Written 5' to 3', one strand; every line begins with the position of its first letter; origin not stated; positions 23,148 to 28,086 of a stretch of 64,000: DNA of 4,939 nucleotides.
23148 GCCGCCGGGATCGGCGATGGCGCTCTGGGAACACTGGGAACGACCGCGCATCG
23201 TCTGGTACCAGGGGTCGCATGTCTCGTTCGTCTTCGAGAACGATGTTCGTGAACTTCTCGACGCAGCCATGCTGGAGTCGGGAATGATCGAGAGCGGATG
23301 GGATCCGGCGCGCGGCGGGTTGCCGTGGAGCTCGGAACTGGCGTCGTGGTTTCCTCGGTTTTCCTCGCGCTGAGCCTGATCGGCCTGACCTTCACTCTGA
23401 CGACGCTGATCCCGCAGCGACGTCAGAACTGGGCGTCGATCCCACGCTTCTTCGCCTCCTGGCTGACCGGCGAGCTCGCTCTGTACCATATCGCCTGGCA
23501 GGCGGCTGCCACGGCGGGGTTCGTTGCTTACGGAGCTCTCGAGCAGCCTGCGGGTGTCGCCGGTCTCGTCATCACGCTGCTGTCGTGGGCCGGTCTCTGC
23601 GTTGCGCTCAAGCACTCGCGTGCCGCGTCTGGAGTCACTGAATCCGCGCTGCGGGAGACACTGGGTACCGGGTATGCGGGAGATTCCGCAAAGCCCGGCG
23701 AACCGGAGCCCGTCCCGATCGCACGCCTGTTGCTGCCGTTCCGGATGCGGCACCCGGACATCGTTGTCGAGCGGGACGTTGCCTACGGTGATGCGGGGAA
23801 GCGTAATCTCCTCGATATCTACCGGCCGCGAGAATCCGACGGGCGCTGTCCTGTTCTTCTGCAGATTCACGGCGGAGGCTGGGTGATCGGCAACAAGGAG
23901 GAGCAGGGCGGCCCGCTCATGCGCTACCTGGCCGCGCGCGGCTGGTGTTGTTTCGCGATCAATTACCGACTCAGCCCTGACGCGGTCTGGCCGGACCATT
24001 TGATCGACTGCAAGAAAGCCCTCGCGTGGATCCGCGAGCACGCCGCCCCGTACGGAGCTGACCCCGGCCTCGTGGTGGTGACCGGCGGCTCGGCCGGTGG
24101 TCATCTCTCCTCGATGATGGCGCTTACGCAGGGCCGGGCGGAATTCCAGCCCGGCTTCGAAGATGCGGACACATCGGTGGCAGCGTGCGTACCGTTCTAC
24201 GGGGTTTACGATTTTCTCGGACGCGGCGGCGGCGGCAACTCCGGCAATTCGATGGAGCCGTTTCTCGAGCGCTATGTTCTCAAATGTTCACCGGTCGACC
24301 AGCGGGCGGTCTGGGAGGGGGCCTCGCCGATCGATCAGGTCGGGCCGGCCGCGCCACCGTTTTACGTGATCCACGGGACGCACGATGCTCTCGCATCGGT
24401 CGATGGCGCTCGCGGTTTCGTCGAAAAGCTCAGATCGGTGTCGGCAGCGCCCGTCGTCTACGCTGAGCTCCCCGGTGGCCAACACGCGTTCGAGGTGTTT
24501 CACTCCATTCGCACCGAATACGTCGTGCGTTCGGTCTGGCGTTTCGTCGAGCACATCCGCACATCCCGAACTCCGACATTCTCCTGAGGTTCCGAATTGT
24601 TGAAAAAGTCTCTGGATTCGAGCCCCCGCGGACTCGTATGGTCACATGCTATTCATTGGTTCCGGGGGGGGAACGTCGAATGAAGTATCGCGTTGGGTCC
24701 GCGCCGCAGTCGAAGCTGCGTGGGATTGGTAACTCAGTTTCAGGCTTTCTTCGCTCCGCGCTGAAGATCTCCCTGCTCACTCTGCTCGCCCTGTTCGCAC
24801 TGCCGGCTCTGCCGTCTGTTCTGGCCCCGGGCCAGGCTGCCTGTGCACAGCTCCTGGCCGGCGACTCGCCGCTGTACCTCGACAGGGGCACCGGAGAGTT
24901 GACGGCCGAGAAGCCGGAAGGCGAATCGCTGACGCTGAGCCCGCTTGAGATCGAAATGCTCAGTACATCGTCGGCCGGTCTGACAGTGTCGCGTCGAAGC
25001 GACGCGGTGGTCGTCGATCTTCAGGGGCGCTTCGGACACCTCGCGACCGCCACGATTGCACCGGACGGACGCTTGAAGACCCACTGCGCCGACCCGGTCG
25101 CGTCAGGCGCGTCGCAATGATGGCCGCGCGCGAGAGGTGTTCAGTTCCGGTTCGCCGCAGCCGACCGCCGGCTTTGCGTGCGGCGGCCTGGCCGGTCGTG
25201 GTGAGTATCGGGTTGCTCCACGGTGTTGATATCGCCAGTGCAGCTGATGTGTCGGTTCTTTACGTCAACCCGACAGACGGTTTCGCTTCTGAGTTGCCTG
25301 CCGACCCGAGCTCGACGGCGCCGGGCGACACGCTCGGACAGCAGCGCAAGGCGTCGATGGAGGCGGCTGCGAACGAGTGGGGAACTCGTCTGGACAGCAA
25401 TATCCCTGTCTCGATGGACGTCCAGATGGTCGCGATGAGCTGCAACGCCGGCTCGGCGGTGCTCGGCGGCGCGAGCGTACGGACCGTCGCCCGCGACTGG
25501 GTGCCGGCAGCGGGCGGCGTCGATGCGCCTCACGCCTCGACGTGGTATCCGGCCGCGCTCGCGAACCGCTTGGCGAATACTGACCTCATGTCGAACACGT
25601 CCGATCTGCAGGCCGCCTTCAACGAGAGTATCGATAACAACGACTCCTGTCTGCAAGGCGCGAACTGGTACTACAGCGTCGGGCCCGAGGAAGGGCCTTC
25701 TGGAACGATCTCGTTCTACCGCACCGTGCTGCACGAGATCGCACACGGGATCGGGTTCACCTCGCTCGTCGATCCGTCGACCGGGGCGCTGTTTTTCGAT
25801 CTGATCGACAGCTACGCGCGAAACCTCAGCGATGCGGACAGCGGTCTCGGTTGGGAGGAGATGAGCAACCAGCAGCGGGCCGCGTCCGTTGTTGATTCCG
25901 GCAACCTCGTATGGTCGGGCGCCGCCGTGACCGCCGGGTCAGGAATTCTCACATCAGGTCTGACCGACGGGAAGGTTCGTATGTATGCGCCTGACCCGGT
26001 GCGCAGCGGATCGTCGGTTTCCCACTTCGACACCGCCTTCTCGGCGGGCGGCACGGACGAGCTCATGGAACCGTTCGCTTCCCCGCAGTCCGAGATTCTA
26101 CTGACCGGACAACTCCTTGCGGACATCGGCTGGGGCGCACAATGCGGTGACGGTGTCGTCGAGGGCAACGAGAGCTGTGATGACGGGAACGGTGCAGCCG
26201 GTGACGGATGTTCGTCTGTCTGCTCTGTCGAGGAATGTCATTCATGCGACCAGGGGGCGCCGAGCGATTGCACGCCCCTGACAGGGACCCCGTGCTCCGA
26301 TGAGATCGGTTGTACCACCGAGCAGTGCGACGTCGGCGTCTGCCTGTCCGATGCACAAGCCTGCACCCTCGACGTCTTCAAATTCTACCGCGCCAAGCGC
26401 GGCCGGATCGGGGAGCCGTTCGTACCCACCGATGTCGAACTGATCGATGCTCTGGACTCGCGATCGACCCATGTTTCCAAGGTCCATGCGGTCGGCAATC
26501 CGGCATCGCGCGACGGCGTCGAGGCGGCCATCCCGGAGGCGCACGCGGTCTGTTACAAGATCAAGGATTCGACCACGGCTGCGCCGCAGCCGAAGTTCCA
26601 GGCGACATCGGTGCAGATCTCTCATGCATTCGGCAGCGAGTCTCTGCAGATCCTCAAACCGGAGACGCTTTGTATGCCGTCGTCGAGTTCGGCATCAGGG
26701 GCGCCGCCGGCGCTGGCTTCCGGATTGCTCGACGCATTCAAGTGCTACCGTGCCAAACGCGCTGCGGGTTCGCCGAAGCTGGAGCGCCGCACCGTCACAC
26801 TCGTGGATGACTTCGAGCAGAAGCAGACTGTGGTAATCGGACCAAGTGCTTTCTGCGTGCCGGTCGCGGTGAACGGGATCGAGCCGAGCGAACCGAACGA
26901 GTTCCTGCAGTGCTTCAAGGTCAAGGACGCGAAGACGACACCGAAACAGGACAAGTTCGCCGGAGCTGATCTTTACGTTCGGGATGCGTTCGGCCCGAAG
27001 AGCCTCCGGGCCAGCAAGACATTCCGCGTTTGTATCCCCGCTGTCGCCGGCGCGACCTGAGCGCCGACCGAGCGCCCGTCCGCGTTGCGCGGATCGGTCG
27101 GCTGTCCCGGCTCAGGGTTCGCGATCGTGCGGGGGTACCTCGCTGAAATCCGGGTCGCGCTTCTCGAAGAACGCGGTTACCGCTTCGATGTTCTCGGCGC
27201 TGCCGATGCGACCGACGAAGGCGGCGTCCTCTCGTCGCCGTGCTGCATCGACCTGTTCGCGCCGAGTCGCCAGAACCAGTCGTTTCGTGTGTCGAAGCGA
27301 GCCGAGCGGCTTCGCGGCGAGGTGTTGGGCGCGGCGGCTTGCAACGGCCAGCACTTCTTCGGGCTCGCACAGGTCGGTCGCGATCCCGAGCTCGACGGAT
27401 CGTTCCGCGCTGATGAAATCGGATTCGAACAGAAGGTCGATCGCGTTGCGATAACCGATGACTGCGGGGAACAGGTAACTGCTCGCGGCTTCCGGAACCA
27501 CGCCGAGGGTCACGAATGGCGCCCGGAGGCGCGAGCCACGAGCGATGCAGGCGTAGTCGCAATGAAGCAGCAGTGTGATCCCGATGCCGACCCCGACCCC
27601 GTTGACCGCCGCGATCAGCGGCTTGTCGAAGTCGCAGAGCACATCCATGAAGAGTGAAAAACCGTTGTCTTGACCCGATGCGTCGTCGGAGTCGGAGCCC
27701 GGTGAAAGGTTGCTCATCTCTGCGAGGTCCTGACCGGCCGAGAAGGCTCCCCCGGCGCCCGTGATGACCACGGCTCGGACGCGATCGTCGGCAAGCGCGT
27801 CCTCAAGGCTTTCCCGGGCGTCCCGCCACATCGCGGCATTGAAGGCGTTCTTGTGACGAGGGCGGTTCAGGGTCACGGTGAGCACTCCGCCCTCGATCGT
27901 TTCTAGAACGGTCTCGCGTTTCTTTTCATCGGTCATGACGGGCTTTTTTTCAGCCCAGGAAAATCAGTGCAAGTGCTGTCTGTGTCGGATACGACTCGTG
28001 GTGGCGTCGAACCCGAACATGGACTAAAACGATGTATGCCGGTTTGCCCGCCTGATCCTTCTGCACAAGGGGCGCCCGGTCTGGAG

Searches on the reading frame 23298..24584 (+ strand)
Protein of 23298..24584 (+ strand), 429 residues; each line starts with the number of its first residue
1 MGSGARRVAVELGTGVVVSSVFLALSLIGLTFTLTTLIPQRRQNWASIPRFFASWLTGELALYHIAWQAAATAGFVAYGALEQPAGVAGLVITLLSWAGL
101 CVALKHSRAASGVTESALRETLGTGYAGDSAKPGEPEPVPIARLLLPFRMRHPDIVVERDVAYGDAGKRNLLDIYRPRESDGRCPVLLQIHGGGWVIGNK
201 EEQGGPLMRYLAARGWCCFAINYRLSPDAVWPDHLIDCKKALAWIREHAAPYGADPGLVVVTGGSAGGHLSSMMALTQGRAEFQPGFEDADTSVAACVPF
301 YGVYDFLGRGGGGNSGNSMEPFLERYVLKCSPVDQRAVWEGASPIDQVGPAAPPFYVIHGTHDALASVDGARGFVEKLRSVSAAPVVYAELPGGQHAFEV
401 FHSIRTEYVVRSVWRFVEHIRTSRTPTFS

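Call 57: search_protein_families(library=ncbifam, proteins=[window:23298-24584:+], max_evalue=0.00001)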
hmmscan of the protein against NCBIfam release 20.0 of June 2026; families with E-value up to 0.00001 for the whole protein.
window:23298-24584:+ (429 aa): 11 families
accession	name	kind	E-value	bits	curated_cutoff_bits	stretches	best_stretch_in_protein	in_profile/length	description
NF052354.1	EstLipQMycob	equivalog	2.5e-84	283.3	700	1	95-418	73-396/418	esterase LipQ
NF058653.1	LipP1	equivalog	1.7e-24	86.2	350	1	172-277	60-164/300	LipP1 family hormone-sensitive lipase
NF033149.0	CHL_hydrolase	equivalog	5.9e-23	81.3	500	1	147-289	37-179/310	chloramphenicol hydrolase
NF007547.0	PRK10162.1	equivalog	8.9e-16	57.7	389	1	174-306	76-200/321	acetyl esterase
NF058665.1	HaHSL_fam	equivalog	8.7e-12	45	320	1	148-281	29-151/260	hormone-sensitive lipase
NF058651.1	GESAG_HSLs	subfamily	9.6e-12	44.5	430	1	185-277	68-156/296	GESAG motif subfamily hormone-sensitive lipase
NF042968.1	AcxylEst_AxeA1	equivalog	3.1e-10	39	700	1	167-286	34-148/459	acetylxylan esterase AxeA1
NF052620.1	AryltfaseLP1002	equivalog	1.1e-07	31.5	300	1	175-275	23-124/265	lp_1002 family arylesterase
NF041902.1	pecacetest_PaeX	equivalog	1.7e-07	30.6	550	1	173-399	66-284/318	pectin acetylesterase PaeX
NF050058.1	e_dPHAscl_type1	hypoth_equivalog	5.1e-06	26.2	150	0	245-277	92-124/276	extracellular catalytic domain type 1 short-chain-length polyhydroxyalkanoate depolymerase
NF058649.1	GTSAG_HSLs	subfamily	7.4e-06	25.6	380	0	181-276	88-176/312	GTSAG motif subfamily hormone-sensitive lipase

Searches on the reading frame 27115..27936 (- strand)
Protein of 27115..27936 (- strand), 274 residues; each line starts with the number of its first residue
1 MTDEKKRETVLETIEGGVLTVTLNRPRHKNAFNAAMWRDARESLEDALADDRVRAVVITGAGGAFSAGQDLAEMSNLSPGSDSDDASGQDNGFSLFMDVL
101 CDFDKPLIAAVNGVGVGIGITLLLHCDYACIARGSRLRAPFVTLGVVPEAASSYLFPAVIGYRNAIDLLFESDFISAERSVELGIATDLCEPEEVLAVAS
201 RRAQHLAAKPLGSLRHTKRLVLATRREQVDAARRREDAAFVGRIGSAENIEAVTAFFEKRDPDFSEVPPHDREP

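Call 57: search_protein_families(library=ncbifam, proteins=[window:27115-27936:-], max_evalue=0.00001)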
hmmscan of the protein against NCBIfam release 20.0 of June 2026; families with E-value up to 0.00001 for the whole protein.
window:27115-27936:- (274 aa): 68 families (the best 25 are shown)
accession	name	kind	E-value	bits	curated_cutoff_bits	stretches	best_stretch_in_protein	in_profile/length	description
NF004681.0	PRK06023.1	equivalog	2.3e-50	171.4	282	1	13-259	8-248/250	crotonase/enoyl-CoA hydratase family protein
NF006109.0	PRK08260.1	subfamily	5.9e-50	170.2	320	1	8-267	4-278/296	enoyl-CoA hydratase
NF004857.0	PRK06210.1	equivalog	7.3e-48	163.3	341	1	6-266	6-274/275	enoyl-CoA hydratase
TIGR02280.1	PaaB1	equivalog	5.2e-46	157.2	345.15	1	10-265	1-254/256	2-(1,2-epoxy-1,2-dihydrophenyl)acetyl-CoA isomerase PaaG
NF051848.1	EnCoAHydtEchA19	equivalog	1.8e-44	152.2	400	1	15-265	7-256/258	enoyl-CoA hydratase EchA19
NF046063.1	oxepin_alt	equivalog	3.2e-44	151.3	300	1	12-263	4-254/254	oxepin-CoA hydrolase, alternative type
NF006699.0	PRK09245.1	subfamily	8.1e-44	149.9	354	1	9-265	4-264/266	crotonase/enoyl-CoA hydratase family protein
NF005700.0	PRK07511.1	subfamily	1.9e-43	148.9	274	1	9-265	4-259/260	enoyl-CoA hydratase family protein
NF005803.0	PRK07658.1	equivalog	1.6e-39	135.8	313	1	14-266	8-256/257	enoyl-CoA hydratase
NF004475.0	PRK05809.1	subfamily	1.2e-38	133.1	394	1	10-265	6-258/260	short-chain-enoyl-CoA hydratase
NF007239.0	PRK09674.1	equivalog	3.9e-38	131.4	371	1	7-265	3-255/257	2,3-dehydroadipyl-CoA hydratase PaaF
NF004840.0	PRK06190.1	equivalog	7e-38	130.7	253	1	8-246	4-238/260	enoyl-CoA hydratase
NF006007.0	PRK08138.1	subfamily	4.8e-37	127.7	355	1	3-265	3-259/261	enoyl-CoA hydratase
NF004635.0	PRK05981.1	equivalog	6e-37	127.6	351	1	10-264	6-263/266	enoyl-CoA hydratase/isomerase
NF006008.0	PRK08139.1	equivalog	1.7e-36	126.1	313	1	3-265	6-264/266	enoyl-CoA hydratase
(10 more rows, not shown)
